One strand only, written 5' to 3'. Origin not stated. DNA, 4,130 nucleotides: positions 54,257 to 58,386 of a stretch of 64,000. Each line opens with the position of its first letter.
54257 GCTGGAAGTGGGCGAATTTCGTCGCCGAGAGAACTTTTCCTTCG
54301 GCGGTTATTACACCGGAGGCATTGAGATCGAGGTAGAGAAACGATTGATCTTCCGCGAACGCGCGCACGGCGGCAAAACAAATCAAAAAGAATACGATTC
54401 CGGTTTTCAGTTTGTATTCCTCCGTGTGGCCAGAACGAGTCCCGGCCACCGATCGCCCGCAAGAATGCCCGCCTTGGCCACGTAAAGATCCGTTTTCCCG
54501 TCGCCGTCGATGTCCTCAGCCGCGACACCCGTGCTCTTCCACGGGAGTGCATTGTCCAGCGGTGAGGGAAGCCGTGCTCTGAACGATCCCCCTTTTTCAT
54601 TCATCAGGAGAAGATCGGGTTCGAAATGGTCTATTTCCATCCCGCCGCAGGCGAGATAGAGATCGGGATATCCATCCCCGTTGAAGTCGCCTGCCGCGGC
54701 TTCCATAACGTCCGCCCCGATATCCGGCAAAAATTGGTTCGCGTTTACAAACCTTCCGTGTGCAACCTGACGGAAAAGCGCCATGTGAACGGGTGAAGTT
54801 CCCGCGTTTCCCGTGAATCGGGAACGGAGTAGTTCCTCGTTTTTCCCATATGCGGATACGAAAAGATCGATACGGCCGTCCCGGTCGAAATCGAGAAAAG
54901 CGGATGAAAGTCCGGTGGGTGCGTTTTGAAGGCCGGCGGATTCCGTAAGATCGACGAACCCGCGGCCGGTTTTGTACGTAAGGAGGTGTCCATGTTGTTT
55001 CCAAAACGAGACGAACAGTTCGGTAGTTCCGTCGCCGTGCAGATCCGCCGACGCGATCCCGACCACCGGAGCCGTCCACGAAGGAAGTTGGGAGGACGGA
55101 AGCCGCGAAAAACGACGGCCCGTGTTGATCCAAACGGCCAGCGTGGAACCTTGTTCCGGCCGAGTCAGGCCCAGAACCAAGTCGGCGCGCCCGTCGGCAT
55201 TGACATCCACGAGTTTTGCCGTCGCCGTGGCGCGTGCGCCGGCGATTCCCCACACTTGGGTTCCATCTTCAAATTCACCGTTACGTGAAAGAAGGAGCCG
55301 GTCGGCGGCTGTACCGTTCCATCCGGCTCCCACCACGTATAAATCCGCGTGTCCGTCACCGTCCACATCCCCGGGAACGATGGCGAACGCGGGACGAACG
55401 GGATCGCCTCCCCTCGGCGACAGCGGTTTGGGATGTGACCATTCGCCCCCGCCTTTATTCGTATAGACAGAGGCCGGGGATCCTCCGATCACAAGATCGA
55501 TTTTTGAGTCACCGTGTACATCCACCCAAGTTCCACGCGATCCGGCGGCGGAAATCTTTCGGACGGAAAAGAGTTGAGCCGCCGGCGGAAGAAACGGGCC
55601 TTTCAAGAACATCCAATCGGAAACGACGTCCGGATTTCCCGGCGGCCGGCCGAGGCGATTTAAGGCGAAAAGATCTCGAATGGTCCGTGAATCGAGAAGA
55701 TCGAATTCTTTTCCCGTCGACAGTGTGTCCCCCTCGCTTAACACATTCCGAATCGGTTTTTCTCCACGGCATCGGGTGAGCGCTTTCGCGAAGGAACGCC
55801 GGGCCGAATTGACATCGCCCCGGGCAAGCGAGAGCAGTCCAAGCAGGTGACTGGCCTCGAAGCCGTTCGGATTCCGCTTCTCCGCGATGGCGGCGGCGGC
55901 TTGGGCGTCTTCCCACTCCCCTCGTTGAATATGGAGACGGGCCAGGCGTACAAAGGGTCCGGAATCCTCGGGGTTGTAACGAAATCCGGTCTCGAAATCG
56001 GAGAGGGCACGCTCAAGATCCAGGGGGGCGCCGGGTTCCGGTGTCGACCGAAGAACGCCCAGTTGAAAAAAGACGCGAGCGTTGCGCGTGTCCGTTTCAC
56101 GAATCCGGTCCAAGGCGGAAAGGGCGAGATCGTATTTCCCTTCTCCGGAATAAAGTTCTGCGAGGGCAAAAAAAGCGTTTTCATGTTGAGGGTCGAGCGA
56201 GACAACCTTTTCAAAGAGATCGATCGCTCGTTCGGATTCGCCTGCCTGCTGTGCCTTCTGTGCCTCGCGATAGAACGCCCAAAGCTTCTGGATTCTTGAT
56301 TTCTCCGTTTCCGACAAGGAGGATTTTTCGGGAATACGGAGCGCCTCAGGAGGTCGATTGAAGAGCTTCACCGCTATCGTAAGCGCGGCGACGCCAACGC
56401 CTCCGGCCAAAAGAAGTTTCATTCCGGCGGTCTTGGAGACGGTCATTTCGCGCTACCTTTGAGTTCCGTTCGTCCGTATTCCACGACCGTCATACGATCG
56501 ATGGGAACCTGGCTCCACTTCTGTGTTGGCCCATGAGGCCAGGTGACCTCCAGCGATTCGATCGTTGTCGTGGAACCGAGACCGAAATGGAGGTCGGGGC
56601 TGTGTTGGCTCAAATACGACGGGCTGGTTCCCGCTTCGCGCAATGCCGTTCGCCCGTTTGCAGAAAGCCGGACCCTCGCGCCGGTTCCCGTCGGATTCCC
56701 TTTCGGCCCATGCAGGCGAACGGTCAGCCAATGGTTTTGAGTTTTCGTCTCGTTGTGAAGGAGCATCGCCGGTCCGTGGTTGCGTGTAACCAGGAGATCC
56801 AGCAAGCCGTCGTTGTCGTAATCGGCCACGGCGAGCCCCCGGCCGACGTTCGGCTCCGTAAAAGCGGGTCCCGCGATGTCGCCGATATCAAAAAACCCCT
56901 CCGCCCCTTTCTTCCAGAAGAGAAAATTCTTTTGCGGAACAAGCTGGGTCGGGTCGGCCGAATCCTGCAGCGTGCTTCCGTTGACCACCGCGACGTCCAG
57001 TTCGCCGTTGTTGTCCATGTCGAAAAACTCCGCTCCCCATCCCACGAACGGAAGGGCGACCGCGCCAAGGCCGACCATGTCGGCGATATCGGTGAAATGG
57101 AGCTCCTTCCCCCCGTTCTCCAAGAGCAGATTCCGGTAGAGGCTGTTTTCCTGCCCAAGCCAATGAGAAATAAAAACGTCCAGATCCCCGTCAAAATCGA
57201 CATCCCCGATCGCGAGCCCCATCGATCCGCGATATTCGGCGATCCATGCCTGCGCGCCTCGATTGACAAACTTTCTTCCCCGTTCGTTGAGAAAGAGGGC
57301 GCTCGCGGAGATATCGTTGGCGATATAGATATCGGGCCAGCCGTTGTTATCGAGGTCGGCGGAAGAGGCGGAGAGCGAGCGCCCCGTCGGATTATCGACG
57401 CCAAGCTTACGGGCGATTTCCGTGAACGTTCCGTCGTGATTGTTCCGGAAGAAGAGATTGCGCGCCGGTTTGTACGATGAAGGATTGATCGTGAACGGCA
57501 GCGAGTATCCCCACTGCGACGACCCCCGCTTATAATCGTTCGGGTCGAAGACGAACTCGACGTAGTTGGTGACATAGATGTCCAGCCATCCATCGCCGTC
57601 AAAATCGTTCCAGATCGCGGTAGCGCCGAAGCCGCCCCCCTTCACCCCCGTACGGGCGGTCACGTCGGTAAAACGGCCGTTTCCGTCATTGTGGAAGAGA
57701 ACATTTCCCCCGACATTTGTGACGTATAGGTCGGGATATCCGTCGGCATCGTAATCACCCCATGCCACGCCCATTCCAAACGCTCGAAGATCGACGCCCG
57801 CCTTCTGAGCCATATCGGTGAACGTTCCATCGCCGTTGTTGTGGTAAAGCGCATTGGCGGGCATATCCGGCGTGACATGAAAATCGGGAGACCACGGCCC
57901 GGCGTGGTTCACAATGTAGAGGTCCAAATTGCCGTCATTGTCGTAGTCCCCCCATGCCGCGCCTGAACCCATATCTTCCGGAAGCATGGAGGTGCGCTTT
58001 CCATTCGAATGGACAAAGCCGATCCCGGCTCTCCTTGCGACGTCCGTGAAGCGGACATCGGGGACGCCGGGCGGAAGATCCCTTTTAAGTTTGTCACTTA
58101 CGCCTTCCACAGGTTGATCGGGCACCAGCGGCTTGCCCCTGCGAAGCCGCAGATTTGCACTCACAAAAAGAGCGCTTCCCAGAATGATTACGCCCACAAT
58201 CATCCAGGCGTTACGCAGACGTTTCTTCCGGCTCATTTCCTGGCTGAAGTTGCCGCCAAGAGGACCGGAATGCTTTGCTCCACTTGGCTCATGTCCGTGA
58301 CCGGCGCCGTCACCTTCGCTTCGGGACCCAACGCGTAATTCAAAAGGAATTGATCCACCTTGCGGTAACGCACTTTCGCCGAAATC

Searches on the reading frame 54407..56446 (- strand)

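Call 63: search_protein_families(library=pfam, proteins=[window:54407-56446:-], max_evalue=0.001)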
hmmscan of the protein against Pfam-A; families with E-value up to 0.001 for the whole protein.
window:54407-56446:- (679 aa): 16 families
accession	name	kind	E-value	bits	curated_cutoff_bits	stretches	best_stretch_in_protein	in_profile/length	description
PF13517.12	FG-GAP_3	-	5.1e-38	129.9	26.9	5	360-424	1-60/61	FG-GAP-like repeat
PF01839.29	FG-GAP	-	4e-19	68.5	22.1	1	583-597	5-19/37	FG-GAP repeat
PF14559.12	TPR_19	-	2e-17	63.7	25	2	67-125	3-61/68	Tetratricopeptide repeat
PF07719.23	TPR_2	-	7e-13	48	27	0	57-88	3-34/34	Tetratricopeptide repeat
PF13432.12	TPR_16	-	2.7e-12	47.3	32.7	2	167-226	2-61/65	Tetratricopeptide repeat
PF13428.12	TPR_14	-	8.1e-11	41.9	23.5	0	65-98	11-44/44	Tetratricopeptide repeat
PF13431.12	TPR_17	-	1.2e-10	41.2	24.4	1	77-109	1-33/34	Tetratricopeptide repeat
PF00515.34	TPR_1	-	7.1e-08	32.4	27.8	0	57-88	3-34/34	Tetratricopeptide repeat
PF13176.12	TPR_7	-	4.3e-07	30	27.9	0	91-114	1-24/36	Tetratricopeptide repeat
PF13174.12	TPR_6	-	8e-07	29.7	26.3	0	58-87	3-32/33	Tetratricopeptide repeat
PF13181.12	TPR_8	-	1.5e-06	28.3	25.7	0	66-88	12-34/34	Tetratricopeptide repeat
PF12895.13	ANAPC3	-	3.5e-05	24.4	27.2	0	73-119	7-52/82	Anaphase-promoting complex, cyclosome, subunit 3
PF13424.12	TPR_12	-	0.0001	22.8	30.1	0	66-117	14-73/77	Tetratricopeptide repeat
PF23914.1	TPR_CcmH_CycH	-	0.00013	22.2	42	0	143-226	65-151/158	Cytochrome c-type biogenesis protein H TPR domain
PF13414.12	TPR_11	-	0.0003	20.9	26.8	0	68-100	7-39/42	TPR repeat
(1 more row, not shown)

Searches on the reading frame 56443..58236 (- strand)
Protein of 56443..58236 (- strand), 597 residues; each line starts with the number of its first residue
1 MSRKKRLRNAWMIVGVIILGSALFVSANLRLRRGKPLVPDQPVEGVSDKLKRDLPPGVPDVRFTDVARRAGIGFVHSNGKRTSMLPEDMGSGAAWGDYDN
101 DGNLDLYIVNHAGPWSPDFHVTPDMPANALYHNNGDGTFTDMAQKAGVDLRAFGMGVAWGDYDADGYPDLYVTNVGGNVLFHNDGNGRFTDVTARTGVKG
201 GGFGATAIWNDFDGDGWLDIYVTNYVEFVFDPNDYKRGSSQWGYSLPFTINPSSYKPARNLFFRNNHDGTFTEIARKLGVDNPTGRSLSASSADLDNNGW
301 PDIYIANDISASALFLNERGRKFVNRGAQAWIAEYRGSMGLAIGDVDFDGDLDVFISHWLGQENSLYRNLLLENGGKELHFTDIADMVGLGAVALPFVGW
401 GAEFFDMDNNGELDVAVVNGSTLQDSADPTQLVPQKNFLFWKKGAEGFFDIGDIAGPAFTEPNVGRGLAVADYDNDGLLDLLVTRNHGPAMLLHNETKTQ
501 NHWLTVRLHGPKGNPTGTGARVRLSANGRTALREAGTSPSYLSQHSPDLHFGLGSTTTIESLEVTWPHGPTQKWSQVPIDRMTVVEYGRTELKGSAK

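Call 63: search_protein_families(library=pfam, proteins=[window:56443-58236:-], max_evalue=0.001)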
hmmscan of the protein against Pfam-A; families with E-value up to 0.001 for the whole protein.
window:56443-58236:- (597 aa): 3 families
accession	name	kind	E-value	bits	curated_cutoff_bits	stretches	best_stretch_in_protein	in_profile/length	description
PF13517.12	FG-GAP_3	-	6.9e-44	148.7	26.9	5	161-222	1-61/61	FG-GAP-like repeat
PF07593.17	UnbV_ASPIC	-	6.6e-18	64.8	23.4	1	518-582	2-66/68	ASPIC and UnbV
PF01839.29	FG-GAP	-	1e-16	60.8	22.1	1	153-187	1-32/37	FG-GAP repeat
